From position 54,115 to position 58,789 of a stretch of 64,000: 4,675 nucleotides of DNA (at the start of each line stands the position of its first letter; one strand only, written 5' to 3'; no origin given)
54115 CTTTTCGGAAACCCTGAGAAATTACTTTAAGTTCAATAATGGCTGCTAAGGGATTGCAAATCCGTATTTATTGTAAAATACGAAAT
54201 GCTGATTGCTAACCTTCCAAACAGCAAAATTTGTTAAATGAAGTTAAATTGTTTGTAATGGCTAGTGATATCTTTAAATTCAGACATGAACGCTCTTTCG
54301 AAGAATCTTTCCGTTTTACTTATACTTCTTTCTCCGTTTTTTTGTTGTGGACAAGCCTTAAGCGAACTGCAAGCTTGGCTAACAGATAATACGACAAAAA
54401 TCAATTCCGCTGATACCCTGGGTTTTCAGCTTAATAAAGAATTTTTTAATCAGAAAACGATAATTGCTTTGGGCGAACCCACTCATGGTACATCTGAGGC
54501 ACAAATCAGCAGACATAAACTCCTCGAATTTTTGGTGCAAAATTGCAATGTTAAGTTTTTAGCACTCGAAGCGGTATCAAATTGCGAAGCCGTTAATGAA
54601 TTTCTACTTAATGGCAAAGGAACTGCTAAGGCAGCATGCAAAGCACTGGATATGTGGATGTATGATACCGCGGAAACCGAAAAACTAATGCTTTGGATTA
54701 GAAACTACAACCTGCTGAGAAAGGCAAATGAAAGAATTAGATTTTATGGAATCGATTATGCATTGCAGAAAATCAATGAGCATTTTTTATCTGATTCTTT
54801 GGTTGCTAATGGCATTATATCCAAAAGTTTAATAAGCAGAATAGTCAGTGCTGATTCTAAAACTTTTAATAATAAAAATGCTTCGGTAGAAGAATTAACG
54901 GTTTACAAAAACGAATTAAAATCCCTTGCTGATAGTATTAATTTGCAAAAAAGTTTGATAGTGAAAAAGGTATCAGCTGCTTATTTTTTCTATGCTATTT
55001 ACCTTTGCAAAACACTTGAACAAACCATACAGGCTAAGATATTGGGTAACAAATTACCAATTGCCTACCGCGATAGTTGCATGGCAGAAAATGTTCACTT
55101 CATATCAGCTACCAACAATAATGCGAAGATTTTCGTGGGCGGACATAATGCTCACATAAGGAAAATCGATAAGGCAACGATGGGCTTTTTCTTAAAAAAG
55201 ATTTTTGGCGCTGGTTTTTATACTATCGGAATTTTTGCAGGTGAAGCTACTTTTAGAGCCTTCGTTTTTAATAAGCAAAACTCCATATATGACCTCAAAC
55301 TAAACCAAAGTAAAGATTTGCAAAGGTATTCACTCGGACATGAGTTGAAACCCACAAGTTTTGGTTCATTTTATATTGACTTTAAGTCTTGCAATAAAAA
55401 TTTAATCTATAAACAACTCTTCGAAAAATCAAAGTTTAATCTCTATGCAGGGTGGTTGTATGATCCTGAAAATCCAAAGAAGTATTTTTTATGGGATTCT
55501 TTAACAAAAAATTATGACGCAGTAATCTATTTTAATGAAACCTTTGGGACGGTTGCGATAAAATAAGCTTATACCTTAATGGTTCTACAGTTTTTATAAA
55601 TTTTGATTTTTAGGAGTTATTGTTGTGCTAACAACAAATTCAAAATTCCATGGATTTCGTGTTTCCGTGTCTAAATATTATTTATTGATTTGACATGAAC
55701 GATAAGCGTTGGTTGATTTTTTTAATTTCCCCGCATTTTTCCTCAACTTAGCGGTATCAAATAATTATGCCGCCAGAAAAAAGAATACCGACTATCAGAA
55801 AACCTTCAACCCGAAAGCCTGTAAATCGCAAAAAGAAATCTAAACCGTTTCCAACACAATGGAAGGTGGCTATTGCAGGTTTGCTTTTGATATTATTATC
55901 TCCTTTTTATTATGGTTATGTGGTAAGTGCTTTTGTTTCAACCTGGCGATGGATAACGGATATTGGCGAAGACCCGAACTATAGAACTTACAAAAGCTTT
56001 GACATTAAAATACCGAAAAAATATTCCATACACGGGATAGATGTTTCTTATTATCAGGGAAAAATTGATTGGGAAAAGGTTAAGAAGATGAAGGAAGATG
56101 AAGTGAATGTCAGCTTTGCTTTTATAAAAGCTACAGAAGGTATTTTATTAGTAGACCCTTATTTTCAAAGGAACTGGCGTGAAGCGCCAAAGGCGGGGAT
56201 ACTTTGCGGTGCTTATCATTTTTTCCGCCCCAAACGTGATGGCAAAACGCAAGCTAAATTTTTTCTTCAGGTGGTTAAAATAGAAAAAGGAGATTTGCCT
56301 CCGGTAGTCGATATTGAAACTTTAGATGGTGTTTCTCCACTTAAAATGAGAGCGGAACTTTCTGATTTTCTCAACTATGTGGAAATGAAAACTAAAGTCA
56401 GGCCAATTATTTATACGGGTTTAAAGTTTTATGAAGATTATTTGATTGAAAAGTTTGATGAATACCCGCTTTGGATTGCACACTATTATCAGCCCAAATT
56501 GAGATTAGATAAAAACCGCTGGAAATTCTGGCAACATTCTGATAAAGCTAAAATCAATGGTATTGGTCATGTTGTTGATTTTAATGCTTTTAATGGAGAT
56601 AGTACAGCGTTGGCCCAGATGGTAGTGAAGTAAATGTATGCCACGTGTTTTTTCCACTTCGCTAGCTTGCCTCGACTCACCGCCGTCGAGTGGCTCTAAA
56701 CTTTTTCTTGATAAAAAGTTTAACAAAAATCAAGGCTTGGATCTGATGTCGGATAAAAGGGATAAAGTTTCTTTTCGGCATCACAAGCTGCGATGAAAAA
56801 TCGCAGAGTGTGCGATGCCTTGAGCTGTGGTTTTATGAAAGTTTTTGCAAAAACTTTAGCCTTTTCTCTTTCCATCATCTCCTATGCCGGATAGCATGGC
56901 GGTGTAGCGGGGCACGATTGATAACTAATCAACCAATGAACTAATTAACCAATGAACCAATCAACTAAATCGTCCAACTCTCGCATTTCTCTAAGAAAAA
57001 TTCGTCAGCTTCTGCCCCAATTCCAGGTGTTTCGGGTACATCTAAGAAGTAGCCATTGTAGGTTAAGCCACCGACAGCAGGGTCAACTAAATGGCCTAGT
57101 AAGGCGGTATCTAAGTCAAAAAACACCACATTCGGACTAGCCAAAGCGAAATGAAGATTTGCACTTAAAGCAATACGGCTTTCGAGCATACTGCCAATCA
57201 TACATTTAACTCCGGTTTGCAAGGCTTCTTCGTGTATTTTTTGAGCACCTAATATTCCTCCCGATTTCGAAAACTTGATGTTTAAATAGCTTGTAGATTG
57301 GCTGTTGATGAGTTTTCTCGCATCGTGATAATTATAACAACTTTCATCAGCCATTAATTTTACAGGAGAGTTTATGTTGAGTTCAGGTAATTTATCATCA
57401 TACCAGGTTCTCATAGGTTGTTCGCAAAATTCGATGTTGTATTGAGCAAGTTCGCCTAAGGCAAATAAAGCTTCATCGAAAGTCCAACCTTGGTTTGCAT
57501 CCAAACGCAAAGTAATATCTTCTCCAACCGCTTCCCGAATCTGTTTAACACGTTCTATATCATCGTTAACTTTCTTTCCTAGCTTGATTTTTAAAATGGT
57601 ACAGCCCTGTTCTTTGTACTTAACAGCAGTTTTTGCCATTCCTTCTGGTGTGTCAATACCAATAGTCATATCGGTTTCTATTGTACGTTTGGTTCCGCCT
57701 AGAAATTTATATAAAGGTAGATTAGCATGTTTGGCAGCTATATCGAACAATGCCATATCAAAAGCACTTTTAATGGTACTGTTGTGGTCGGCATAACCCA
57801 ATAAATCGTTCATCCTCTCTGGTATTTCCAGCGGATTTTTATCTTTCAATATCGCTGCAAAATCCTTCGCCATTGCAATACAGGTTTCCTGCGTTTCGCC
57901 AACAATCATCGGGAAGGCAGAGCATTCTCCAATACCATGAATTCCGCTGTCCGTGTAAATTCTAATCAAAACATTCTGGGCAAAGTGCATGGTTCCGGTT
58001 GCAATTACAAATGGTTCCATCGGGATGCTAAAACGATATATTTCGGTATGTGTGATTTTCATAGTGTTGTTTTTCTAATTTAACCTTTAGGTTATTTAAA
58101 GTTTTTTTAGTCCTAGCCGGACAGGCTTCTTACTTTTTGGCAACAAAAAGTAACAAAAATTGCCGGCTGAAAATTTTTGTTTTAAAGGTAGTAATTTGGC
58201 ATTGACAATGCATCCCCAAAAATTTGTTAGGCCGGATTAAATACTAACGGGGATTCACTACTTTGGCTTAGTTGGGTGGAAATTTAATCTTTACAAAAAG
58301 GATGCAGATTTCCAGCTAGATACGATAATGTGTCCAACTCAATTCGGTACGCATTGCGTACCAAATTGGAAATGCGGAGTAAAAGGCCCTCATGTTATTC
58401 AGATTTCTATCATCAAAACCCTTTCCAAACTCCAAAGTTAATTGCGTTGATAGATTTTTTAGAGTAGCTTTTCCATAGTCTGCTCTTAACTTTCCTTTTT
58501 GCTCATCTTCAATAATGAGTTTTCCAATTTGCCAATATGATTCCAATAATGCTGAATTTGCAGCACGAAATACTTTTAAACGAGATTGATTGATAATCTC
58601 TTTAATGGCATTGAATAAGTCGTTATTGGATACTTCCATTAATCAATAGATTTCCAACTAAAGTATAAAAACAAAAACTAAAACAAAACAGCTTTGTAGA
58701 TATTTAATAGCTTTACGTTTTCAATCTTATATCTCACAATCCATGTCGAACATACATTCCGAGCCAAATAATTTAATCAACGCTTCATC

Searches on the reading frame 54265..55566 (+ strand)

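Call 47: search_protein_families(library=pfam, proteins=[window:54265-55566:+], max_evalue=0.00001)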
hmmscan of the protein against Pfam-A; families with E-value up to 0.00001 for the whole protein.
window:54265-55566:+ (433 aa): 1 family
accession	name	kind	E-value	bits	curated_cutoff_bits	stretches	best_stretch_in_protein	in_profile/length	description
PF05139.19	Erythro_esteras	-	3.1e-33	116.4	26.4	1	91-426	1-358/358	Erythromycin esterase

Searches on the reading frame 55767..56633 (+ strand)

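Call 47: search_protein_families(library=pfam, proteins=[window:55767-56633:+], max_evalue=0.00001)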
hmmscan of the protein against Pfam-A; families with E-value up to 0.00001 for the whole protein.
window:55767-56633:+ (288 aa): 1 family
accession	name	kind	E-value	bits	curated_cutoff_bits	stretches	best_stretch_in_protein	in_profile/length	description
PF01183.26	Glyco_hydro_25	-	3.7e-48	164.7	27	1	91-266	1-180/180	Glycosyl hydrolases family 25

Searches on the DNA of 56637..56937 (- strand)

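Call 55: search_dna_similar(query=window:56637-56937:-, collection=plasmids, mode=distant, max_rows=12)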
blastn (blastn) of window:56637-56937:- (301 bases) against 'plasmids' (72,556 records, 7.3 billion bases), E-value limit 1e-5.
No match.

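Call 56: search_dna_similar(query=window:56637-56937:-, collection=phages, mode=distant, max_rows=8)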
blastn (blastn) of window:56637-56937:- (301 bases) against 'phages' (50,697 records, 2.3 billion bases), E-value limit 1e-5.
No match.

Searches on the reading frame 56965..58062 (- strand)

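Call 47: search_protein_families(library=pfam, proteins=[window:56965-58062:-], max_evalue=0.00001)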
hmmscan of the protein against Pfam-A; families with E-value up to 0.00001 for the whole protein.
window:56965-58062:- (365 aa): 2 families
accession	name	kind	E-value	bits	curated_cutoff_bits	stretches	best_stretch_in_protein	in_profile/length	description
PF13378.12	MR_MLE_C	-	2.7e-52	178.1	29.4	1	142-354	2-217/219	Enolase C-terminal domain-like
PF02746.21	MR_MLE_N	-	3.7e-18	66.3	22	1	12-122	10-117/117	Mandelate racemase / muconate lactonizing enzyme, N-terminal domain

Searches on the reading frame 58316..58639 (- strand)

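Call 47: search_protein_families(library=pfam, proteins=[window:58316-58639:-], max_evalue=0.00001)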
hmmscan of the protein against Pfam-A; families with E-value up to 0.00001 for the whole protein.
window:58316-58639:- (107 aa): 1 family
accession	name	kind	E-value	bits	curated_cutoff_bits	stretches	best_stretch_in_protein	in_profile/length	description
PF17761.7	DUF1016_N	-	2.8e-31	108.9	32.8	1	12-106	2-98/137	DUF1016 N-terminal domain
